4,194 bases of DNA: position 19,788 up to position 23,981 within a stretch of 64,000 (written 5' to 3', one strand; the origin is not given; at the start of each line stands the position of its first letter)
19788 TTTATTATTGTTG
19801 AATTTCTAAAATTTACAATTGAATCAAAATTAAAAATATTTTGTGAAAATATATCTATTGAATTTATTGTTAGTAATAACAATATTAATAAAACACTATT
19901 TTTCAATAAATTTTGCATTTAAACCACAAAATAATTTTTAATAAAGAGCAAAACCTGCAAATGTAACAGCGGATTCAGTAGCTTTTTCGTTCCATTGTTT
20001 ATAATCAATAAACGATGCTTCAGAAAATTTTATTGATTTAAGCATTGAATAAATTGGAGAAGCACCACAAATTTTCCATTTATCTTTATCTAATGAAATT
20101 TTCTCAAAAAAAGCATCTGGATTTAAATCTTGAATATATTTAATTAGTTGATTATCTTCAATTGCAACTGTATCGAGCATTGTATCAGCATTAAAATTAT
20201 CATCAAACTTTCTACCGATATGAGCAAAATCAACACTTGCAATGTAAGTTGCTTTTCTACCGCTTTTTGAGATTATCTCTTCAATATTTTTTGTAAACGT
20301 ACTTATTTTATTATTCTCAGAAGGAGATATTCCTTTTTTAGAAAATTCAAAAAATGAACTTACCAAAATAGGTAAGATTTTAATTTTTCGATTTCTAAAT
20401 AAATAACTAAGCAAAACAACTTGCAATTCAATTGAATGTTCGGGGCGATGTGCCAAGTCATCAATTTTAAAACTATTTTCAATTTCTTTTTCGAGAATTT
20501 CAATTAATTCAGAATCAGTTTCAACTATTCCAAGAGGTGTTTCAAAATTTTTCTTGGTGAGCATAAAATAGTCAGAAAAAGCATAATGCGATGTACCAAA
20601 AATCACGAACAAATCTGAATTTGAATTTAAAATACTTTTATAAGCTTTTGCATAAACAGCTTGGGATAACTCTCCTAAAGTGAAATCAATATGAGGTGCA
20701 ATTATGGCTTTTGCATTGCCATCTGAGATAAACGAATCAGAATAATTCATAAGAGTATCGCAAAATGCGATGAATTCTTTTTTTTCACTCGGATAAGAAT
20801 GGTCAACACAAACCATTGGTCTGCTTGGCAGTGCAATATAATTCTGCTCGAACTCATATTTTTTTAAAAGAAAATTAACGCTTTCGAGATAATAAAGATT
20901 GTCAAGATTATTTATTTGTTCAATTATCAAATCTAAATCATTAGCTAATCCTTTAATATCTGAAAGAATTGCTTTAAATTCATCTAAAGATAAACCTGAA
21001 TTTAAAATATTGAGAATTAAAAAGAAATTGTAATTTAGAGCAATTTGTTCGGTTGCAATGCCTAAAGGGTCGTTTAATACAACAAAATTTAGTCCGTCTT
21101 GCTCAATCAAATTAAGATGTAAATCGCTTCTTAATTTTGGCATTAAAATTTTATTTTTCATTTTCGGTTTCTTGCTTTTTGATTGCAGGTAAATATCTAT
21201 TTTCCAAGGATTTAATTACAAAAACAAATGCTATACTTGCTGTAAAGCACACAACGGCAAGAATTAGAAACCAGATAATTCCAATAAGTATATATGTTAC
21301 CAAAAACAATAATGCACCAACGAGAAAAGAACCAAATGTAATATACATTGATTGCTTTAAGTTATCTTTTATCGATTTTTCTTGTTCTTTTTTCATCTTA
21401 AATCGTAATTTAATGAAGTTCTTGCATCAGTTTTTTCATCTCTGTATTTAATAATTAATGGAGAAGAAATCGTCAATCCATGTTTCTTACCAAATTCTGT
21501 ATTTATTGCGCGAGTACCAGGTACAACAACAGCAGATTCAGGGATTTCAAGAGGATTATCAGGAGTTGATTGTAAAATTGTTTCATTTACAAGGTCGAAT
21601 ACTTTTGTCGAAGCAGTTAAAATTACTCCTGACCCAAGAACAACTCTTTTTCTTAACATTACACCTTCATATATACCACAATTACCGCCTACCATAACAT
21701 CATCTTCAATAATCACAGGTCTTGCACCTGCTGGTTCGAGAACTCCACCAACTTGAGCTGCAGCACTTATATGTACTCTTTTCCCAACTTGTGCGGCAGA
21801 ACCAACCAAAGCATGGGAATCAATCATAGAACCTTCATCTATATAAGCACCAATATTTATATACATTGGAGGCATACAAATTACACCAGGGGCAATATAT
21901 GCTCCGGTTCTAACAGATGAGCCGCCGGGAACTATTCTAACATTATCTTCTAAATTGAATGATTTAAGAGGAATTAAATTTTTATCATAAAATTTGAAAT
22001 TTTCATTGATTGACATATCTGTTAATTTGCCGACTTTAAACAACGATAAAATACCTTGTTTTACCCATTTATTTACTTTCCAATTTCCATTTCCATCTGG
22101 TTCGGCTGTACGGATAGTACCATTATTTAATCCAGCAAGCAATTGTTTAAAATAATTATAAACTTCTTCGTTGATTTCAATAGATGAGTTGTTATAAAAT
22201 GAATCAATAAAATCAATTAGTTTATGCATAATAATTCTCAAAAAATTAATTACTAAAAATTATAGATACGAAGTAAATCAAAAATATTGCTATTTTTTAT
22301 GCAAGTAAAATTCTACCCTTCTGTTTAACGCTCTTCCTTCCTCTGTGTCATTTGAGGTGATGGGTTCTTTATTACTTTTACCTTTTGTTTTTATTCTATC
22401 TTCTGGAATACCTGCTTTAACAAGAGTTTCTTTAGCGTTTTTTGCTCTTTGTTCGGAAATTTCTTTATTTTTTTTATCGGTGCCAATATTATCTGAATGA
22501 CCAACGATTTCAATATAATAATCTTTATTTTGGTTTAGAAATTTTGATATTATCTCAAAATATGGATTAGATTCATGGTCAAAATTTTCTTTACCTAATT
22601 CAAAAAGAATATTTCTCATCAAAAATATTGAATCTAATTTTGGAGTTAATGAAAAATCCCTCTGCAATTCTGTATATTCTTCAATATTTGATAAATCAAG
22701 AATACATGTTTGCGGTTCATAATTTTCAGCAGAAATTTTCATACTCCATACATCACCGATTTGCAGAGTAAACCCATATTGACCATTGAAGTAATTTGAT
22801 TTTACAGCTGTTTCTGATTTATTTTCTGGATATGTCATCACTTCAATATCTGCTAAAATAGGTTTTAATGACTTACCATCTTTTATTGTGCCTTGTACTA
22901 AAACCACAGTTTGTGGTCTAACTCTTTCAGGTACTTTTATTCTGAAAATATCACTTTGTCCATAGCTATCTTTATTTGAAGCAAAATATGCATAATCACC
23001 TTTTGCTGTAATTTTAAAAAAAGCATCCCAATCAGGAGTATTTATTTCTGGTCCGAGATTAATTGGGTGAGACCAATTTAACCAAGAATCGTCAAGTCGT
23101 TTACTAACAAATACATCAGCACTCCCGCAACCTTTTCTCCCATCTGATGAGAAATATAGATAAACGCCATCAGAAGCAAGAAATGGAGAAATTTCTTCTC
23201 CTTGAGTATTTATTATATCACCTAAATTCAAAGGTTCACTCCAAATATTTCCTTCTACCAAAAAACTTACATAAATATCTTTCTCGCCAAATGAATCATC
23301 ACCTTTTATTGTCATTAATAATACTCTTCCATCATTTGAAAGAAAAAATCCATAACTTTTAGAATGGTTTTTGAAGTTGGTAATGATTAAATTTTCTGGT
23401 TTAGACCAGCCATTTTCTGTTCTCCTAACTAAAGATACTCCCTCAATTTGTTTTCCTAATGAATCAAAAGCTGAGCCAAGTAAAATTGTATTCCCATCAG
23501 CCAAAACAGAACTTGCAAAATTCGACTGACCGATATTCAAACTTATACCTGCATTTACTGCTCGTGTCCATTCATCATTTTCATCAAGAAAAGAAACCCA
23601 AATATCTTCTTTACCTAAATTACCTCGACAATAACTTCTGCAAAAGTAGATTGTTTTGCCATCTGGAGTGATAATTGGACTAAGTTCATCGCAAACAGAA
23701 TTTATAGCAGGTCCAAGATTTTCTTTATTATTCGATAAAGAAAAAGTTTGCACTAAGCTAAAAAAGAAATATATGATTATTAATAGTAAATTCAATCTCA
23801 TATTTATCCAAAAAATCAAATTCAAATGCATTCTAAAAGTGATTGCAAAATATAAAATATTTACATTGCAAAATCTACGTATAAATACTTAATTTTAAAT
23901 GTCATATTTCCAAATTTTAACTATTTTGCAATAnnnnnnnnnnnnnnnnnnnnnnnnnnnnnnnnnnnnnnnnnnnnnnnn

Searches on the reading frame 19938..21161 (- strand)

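Call 27: search_protein_families(library=ncbifam, proteins=[window:19938-21161:-], max_evalue=0.00001)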
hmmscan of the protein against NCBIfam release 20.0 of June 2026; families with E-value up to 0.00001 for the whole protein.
window:19938-21161:- (407 aa): 2 families
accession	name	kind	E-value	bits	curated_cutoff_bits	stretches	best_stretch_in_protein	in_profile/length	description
NF001987.0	PRK00782.1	equivalog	1.7e-34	119.2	295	1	121-392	10-249/267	MEMO1 family protein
TIGR04336.1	AmmeMemoSam_B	hypoth_equivalog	7.4e-34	117.2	26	1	114-404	1-268/270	AmmeMemoRadiSam system protein B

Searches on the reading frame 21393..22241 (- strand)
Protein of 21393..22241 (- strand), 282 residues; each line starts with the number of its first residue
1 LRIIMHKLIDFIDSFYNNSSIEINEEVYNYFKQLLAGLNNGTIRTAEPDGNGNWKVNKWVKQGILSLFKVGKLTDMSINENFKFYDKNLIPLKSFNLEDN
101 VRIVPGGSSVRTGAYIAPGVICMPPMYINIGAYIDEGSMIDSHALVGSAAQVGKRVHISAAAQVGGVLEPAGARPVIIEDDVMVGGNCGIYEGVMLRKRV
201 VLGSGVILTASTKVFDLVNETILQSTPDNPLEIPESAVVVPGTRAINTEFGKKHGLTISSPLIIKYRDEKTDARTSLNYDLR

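Call 28: search_protein_families(library=ncbifam, proteins=[window:21393-22241:-], max_evalue=0.00001)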
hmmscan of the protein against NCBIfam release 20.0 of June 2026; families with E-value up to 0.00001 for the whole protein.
window:21393-22241:- (282 aa): 10 families
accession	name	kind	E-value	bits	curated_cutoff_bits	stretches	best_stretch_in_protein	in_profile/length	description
NF008808.1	PRK11830.1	equivalog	3.1e-89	298.7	204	1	31-282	3-243/243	2,3,4,5-tetrahydropyridine-2,6-dicarboxylate N-succinyltransferase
TIGR00965.1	dapD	equivalog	2.1e-53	181.6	375.4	1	25-282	23-269/271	2,3,4,5-tetrahydropyridine-2,6-dicarboxylate N-succinyltransferase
TIGR03532.1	DapD_Ac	equivalog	1.5e-27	96.7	231.75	1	88-212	75-197/231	2,3,4,5-tetrahydropyridine-2,6-dicarboxylate N-acetyltransferase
TIGR01853.1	lipid_A_lpxD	equivalog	3.2e-11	42.8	242.5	1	69-166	80-175/325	UDP-3-O-(3-hydroxymyristoyl)glucosamine N-acyltransferase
NF002060.0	PRK00892.1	subfamily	5e-10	39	207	0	93-165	112-183/345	UDP-3-O-(3-hydroxymyristoyl)glucosamine N-acyltransferase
TIGR03570.1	NeuD_NnaD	subfamily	4.2e-09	36.3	160.8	1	109-213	95-191/202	NeuD/PglB/VioB family sugar acetyltransferase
TIGR03535.1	DapD_actino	equivalog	4.5e-09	35.8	441.5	1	97-216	150-264/320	2,3,4,5-tetrahydropyridine-2,6-dicarboxylate N-succinyltransferase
TIGR03536.1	DapD_gpp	equivalog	7e-09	35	518.45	1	100-219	178-292/341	2,3,4,5-tetrahydropyridine-2,6-dicarboxylate N-succinyltransferase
NF003657.0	PRK05289.1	equivalog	3.4e-06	26.3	226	0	108-166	10-68/264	acyl-ACP--UDP-N-acetylglucosamine O-acyltransferase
TIGR01852.1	lipid_A_lpxA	equivalog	7e-06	25.5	231.05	0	109-203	6-98/254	acyl-ACP--UDP-N-acetylglucosamine O-acyltransferase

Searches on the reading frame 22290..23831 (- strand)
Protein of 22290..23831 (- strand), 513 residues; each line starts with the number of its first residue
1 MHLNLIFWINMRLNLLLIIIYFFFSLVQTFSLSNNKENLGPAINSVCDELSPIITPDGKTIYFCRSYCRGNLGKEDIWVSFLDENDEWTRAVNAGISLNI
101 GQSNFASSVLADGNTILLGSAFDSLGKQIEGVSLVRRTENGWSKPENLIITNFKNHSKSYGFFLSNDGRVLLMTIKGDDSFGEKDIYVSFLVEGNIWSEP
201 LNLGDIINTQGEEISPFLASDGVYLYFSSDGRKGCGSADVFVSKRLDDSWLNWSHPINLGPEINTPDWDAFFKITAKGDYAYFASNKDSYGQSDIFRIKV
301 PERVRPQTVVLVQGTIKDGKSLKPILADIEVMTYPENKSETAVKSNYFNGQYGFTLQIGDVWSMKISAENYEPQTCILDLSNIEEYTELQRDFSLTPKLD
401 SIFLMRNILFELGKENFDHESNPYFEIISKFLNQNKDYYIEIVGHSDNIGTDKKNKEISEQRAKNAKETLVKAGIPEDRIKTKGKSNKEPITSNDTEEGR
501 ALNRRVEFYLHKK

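Call 28: search_protein_families(library=ncbifam, proteins=[window:22290-23831:-], max_evalue=0.00001)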
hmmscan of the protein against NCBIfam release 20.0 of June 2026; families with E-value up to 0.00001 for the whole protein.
window:22290-23831:- (513 aa): 34 families (the best 25 are shown)
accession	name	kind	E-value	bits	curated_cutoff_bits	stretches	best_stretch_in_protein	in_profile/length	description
NF053607.1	CHU_0125_OmpA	equivalog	8.3e-54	183.1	620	1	108-509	225-635/639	CHU_0125 family OmpA-like outer membrane integrity protein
NF052230.1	T9SS_PorE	exception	7.1e-49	166.6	600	1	74-492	196-601/648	PorE family type IX secretion system protein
NF053611.1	YiaD_Gzip_OmpA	equivalog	7.8e-30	104.1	175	1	404-510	100-206/206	YiaD family glycine zipper/OmpA-like lipoprotein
NF053612.1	anchor_PA1041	equivalog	1.6e-23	83.9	250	1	400-510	123-235/236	PA1041 family peptidoglycan-binding anchor lipoprotein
TIGR03350.1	type_VI_ompA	equivalog_domain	8.7e-22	77.5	139.8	1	400-508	24-135/137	type VI secretion system protein TssL, long form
NF045787.1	OmpABordt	equivalog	3.6e-21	75.7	200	1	400-508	79-187/194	outer membrane protein OmpA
NF053585.1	OMP_LP_YfiB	equivalog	8.5e-21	74.5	128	1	403-507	53-157/163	outer membrane lipoprotein YfiB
NF053613.1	OMP_toxin_LptF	equivalog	4.2e-20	72.5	400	1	406-508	141-243/256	lipotoxin F family OmpA-related lipoprotein LptF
NF033763.1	exchanger_TraB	exception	5e-15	54.5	700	1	402-510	388-497/522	outer membrane exchange protein TraB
NF006541.1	PRK09038.1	equivalog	5.1e-15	55.8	283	1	404-511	139-249/253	flagellar motor protein MotD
NF007804.1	PRK10510.1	equivalog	5.1e-15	55.4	307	1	433-510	139-216/219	OmpA family lipoprotein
TIGR02802.1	Pal_lipo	equivalog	1.5e-14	54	125.35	1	408-509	2-103/104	peptidoglycan-associated lipoprotein Pal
NF005999.0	PRK08126.1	subfamily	1.4e-13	50.5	571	1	409-509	326-429/432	hypothetical protein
NF005444.0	PRK07033.1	equivalog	2.6e-13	49.7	520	1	407-510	315-421/438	DotU family type VI secretion system protein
TIGR03789.1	pdsO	hypoth_equivalog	4.8e-13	49.3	152.2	1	398-507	131-240/243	sortase-associated OmpA-like protein PdsO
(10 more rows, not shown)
